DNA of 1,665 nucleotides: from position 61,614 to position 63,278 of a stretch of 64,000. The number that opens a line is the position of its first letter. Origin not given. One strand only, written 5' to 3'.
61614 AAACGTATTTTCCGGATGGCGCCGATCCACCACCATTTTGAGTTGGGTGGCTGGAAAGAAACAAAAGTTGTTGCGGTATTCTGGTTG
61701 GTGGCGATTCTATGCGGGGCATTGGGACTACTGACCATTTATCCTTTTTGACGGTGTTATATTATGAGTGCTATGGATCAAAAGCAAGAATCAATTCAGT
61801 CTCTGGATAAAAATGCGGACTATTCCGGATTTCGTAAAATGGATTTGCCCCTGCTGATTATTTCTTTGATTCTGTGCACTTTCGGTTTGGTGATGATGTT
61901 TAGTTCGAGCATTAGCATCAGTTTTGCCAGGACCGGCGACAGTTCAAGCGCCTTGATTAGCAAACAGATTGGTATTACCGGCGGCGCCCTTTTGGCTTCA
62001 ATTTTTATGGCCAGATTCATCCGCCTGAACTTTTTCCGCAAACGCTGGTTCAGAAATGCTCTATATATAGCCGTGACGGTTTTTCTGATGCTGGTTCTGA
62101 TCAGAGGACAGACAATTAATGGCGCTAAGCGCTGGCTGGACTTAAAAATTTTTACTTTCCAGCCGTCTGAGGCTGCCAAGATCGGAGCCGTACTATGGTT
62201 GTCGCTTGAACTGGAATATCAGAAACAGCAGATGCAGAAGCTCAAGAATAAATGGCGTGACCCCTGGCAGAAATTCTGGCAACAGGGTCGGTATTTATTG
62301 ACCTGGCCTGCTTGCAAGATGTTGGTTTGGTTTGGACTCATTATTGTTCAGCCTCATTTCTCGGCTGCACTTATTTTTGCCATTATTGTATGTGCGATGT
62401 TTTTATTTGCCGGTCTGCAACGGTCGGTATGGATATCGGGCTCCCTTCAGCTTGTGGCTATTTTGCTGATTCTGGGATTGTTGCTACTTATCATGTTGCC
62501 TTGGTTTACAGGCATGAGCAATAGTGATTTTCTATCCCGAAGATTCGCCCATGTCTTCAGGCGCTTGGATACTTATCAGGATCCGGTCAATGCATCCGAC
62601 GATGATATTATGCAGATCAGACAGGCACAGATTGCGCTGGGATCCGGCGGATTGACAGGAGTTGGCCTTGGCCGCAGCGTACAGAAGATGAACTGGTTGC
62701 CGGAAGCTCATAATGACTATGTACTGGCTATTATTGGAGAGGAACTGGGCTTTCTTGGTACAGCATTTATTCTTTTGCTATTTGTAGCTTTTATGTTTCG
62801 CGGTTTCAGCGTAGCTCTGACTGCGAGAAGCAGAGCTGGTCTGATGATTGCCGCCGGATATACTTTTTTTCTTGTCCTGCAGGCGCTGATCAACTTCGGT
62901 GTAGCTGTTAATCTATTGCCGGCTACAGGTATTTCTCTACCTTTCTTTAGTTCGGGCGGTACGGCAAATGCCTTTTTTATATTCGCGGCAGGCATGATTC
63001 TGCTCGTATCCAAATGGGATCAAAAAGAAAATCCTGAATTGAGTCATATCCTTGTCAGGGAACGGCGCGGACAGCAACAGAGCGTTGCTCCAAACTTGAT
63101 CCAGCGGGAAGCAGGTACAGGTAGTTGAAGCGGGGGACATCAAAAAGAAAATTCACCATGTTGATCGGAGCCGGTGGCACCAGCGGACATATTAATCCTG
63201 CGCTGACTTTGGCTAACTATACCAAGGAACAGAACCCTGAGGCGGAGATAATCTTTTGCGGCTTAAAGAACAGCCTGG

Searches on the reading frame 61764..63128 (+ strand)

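Call 58: search_protein_families(library=pfam, max_evalue=0.00001, proteins=[window:61764-63128:+])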
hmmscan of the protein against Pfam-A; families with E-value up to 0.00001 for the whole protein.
window:61764-63128:+ (454 aa): 1 family
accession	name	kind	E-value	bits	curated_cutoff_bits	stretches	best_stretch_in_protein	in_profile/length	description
PF01098.24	FTSW_RODA_SPOVE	-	8.3e-74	249.1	26.4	1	30-417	3-352/356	Cell cycle protein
